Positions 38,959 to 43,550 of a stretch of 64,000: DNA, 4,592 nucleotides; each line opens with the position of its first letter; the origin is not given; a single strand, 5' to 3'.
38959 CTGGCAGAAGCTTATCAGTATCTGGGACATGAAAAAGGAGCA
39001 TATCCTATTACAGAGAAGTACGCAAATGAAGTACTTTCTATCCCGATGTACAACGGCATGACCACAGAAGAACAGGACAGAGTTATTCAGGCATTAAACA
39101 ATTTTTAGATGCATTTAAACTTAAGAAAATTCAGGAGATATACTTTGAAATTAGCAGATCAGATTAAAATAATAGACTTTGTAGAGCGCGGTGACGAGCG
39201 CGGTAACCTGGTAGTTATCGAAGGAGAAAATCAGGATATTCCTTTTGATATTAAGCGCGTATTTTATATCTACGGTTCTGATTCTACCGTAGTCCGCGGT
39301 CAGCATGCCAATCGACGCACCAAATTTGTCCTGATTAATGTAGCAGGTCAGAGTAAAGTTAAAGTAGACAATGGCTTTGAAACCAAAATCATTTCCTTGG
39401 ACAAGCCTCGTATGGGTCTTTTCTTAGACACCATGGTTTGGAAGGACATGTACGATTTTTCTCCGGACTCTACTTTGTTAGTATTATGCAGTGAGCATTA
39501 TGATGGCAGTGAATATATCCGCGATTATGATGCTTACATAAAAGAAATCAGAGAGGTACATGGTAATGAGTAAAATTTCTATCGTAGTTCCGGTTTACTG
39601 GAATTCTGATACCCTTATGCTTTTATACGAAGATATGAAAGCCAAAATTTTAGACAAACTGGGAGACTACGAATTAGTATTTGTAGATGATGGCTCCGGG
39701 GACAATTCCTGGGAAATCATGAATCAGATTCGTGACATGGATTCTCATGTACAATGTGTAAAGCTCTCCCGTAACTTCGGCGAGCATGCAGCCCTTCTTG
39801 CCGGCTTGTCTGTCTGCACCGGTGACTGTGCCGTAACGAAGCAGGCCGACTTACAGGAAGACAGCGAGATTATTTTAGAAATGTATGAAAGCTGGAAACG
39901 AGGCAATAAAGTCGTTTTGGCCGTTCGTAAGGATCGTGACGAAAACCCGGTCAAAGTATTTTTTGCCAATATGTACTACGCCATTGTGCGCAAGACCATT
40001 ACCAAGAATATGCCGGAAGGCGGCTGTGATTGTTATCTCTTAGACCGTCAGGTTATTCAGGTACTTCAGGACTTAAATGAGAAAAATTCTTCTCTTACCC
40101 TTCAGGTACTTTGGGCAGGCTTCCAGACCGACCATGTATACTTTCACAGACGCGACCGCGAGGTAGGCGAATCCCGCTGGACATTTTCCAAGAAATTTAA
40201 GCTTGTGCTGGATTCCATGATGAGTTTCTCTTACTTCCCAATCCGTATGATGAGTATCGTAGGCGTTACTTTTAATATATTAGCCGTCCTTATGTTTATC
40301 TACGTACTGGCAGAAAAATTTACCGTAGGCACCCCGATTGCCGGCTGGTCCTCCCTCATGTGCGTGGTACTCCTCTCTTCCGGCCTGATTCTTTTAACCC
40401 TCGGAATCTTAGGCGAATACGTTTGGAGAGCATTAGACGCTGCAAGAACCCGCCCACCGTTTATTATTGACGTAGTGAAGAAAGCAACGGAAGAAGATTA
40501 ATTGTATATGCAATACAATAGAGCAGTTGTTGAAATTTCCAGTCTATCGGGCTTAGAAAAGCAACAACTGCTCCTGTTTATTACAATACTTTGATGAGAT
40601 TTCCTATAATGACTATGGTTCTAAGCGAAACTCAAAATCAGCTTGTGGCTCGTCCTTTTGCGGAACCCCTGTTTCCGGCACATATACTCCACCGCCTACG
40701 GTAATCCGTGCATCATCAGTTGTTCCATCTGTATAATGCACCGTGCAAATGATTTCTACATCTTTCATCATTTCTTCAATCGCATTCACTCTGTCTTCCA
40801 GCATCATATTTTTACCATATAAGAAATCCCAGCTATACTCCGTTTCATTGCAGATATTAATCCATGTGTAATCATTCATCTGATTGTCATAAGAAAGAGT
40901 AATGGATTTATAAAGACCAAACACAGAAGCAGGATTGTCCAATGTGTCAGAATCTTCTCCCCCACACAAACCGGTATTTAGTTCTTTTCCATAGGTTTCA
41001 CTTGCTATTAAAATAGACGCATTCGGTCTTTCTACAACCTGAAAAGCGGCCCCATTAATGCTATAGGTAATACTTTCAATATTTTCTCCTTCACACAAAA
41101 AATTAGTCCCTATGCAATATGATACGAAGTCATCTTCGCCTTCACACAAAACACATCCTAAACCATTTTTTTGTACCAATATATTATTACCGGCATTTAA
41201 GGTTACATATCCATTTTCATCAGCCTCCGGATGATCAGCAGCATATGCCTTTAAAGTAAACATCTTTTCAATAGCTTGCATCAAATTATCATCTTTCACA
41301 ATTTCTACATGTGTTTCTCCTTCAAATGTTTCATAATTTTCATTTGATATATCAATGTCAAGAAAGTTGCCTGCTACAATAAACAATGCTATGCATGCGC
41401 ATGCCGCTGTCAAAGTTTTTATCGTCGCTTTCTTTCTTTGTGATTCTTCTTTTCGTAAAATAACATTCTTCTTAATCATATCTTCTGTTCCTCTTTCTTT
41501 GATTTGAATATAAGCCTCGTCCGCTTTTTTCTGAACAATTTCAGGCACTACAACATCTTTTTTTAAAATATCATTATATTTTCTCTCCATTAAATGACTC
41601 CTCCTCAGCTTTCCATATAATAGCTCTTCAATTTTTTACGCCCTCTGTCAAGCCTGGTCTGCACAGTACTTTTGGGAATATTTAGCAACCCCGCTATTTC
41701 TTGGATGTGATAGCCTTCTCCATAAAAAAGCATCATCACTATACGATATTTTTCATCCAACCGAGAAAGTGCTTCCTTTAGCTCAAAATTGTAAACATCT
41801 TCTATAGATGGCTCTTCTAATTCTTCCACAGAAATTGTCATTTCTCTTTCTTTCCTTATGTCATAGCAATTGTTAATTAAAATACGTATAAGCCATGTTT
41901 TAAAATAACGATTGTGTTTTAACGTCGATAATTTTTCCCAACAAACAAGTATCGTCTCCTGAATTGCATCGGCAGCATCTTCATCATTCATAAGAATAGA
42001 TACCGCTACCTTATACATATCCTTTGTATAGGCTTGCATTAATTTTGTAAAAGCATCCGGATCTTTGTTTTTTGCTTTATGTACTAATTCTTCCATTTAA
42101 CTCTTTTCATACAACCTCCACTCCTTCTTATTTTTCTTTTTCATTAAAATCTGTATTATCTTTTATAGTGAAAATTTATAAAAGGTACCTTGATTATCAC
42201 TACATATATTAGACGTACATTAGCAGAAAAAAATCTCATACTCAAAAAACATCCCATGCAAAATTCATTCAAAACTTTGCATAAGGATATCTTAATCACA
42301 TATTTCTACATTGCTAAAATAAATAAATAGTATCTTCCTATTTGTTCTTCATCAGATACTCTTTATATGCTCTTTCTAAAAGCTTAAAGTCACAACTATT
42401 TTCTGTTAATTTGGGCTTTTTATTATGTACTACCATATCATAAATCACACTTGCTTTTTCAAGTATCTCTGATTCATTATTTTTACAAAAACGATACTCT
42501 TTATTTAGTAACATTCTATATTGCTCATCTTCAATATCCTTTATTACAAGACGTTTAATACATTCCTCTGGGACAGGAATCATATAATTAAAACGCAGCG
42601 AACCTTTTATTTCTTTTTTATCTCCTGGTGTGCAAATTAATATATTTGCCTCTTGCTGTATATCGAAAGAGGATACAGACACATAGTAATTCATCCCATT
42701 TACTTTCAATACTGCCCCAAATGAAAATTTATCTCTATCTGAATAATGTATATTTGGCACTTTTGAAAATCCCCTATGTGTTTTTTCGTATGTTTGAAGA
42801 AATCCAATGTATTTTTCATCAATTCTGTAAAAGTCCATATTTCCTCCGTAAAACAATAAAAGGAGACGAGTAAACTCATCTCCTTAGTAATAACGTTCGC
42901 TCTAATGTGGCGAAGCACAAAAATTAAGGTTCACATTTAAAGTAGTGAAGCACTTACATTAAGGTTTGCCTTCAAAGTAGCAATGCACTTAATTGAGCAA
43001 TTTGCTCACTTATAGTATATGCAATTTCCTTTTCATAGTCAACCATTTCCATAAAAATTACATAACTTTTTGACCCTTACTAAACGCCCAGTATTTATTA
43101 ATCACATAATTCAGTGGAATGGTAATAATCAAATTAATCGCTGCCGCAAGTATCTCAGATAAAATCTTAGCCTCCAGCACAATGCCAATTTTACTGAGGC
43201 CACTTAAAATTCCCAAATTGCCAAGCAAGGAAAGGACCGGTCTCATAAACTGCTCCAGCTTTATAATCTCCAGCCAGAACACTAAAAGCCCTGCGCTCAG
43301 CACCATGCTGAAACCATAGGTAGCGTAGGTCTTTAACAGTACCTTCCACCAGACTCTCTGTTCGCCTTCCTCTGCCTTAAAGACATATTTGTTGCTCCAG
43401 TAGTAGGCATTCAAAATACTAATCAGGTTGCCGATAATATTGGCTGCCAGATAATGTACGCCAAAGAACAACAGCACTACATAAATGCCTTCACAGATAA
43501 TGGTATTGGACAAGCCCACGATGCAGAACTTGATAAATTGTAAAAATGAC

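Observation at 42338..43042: Complete type III toxin-antitoxin (toxIN/abiQ/cptIN-like) module: promoter - 35-nt RNA repeats - terminator - ToxN-family toxin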

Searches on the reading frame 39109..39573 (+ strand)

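Call 57: search_protein_families(library=pfam, proteins=[window:39109-39573:+], max_evalue=0.00001)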
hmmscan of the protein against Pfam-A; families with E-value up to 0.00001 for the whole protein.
window:39109-39573:+ (154 aa): 1 family
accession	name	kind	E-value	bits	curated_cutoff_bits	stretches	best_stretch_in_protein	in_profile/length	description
PF05523.17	FdtA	-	6.6e-43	146.1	23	1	18-146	2-129/131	WxcM-like, C-terminal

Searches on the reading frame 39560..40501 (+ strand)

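Call 57: search_protein_families(library=pfam, proteins=[window:39560-40501:+], max_evalue=0.00001)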
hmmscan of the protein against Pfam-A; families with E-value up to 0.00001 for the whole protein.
window:39560-40501:+ (313 aa): 1 family
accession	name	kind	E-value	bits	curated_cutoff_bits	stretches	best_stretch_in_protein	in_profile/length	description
PF00535.33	Glycos_transf_2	-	2.6e-20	73.5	23.3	1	7-166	1-164/168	Glycosyl transferase family 2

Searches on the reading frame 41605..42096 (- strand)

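Call 47: search_protein_families(library=ncbifam, proteins=[window:41605-42096:-], max_evalue=0.001)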
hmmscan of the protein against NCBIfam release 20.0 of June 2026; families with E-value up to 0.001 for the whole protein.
window:41605-42096:- (163 aa): 84 families (the best 25 are shown)
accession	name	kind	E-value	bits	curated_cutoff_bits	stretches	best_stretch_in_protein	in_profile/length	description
TIGR02954.1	Sig70_famx3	hypoth_equivalog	1.3e-36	125.9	188.5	1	2-160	4-167/170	RNA polymerase sigma-70 factor, TIGR02954 family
NF008888.0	PRK11922.1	equivalog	3.6e-31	108.6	204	2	2-97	18-113/231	RNA polymerase sigma factor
TIGR02937.1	sigma70-ECF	superfamily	1.6e-28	99.4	42.9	1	14-159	1-164/165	sigma-70 family RNA polymerase sigma factor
NF007225.0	PRK09643.1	equivalog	2e-27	96.2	190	1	3-158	16-180/204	RNA polymerase sigma factor SigM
NF007223.0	PRK09641.1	equivalog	2.6e-27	95.9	209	2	3-85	7-90/187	RNA polymerase sigma factor SigW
NF053879.1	RNAPolSigSigVBac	equivalog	1e-26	93.5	190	1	15-159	5-154/160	RNA polymerase sigma factor SigV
NF007216.0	PRK09638.1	equivalog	5e-25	88.3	194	1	2-157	6-171/180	RNA polymerase sigma factor SigY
NF006930.0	PRK09415.1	subfamily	6.6e-25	88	198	1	10-159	12-174/179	RNA polymerase factor sigma C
TIGR02948.1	SigW_bacill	equivalog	1.9e-23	83.5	243.1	2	96-157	116-181/187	RNA polymerase sigma factor SigW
NF004113.0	PRK05602.1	equivalog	2.3e-23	82.9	208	1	2-158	33-199/211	RNA polymerase sigma factor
NF009171.0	PRK12518.1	equivalog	2e-22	80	208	1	2-161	15-185/191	RNA polymerase sigma factor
NF058625.1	sigma_PG0214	equivalog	1.1e-21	77.3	130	1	14-161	4-162/170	GFO_1088 family ECF-type sigma factor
TIGR02985.1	Sig70_bacteroi1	subfamily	2.2e-21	76.7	126.4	1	15-158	2-160/162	RNA polymerase sigma-70 factor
NF009195.0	PRK12543.1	subfamily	5.8e-21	74.8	197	1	2-158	8-176/192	RNA polymerase sigma factor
NF009170.0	PRK12517.1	subfamily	8.5e-21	74.2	197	1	7-159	16-175/188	RNA polymerase sigma factor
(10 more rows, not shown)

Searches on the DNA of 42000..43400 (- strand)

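Call 5: search_rna_families(source=window, start=42000, end=43400, threshold=evalue, max_evalue=10, show_alignments=3)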
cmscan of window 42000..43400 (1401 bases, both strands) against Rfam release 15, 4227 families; matches with E-value up to 10: 4.
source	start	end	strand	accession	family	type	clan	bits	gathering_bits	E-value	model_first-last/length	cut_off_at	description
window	43045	43126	+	RF00439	SNORD87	Gene; snRNA; snoRNA; CD-box;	-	18.4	50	2.3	1-85/85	no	Small nucleolar RNA SNORD87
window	42030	42103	-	RF02515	AfaR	Gene; sRNA;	-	16.9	100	4.2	1-234/234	no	AfaR small RNA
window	43252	43314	-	RF00604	SNORD88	Gene; snRNA; snoRNA; CD-box;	CL00071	15.4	46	5.3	1-91/91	no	Small nucleolar RNA SNORD88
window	43068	43131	+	RF02218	ZNRD1-AS1_1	Gene; lncRNA;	-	15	50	4.4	1-68/68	no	ZNRD1 antisense RNA 1 conserved region 1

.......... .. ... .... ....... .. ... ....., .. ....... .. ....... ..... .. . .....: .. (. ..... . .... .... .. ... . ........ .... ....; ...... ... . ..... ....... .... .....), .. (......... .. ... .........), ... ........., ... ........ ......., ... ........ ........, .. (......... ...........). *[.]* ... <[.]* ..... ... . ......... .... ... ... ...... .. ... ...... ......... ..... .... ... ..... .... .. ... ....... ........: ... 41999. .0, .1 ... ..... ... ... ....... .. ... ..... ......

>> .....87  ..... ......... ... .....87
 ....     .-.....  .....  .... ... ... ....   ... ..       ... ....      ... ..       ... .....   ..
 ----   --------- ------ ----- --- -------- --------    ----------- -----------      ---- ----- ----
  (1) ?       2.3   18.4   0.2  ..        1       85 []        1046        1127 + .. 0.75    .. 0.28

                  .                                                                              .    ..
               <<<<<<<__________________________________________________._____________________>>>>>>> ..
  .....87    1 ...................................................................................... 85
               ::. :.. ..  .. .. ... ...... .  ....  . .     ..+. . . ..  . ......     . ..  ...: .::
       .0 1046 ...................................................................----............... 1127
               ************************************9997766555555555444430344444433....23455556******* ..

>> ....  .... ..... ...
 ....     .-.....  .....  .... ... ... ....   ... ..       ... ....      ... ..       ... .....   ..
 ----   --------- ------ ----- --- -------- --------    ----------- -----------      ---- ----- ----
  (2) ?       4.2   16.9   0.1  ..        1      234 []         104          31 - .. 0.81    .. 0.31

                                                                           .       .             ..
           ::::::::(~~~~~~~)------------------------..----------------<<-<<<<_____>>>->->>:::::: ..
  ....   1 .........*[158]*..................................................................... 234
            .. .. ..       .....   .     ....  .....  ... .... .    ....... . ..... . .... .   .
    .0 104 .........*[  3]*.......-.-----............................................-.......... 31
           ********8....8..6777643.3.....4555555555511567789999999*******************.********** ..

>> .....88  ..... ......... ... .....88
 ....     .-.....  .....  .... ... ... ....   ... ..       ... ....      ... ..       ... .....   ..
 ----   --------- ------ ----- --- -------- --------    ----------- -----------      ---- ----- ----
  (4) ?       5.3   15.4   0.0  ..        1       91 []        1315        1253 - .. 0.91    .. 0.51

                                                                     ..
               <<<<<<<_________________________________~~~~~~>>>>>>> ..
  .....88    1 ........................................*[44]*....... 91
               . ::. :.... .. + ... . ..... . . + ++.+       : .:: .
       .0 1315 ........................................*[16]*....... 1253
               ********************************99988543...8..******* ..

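Call 48: search_rna_families(sources=[L087, L088, L010, L081], threshold=evalue, max_evalue=1)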
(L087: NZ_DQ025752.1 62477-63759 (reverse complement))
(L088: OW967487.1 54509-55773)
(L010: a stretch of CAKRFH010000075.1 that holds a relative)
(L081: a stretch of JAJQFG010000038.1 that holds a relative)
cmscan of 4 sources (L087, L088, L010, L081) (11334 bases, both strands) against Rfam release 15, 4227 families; matches with E-value up to 1: 10.
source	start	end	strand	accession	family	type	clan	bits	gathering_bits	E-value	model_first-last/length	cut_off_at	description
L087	279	312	+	RF02519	ToxI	Gene; antitoxin;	-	59.2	50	1.1e-08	1-34/34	no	ToxI antitoxin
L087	245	278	+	RF02519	ToxI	Gene; antitoxin;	-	47.1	50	6.3e-06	1-34/34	no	ToxI antitoxin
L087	211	244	+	RF02519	ToxI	Gene; antitoxin;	-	39.8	50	0.00028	1-34/34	no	ToxI antitoxin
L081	4039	4110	-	RF02304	TtnuCD29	Gene; snRNA; snoRNA; CD-box;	-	31.1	90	0.52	1-78/78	no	Tetrahymena snoRNA TtnuCD29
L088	347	444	-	RF02059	STnc50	Gene; sRNA;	-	30.8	55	0.057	1-84/84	no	Salmonella enterica sRNA STnc40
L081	5284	5421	+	RF04338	Plastid-psbJ-2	Cis-reg;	CL00152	25.1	65.6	0.3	1-144/144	no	Plastid-psbJ-2 3UTR RNA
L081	5353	5429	+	RF02551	DapZ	Cis-reg;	-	24.6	56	0.94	1-78/78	no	ABC transporter regulator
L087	776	849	+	RF01622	ceN22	Gene; snRNA; snoRNA; CD-box;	-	22.9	45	0.85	1-76/76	no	Nematode snoRNA ceN22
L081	4018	4113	-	RF00016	SNORD14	Gene; snRNA; snoRNA; CD-box;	-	22.6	64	0.92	1-111/111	no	Small nucleolar RNA SNORD14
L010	3017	3095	+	RF01134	sR30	Gene; snRNA; snoRNA; CD-box;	-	19.8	38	0.23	1-57/57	no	Small nucleolar RNA sR30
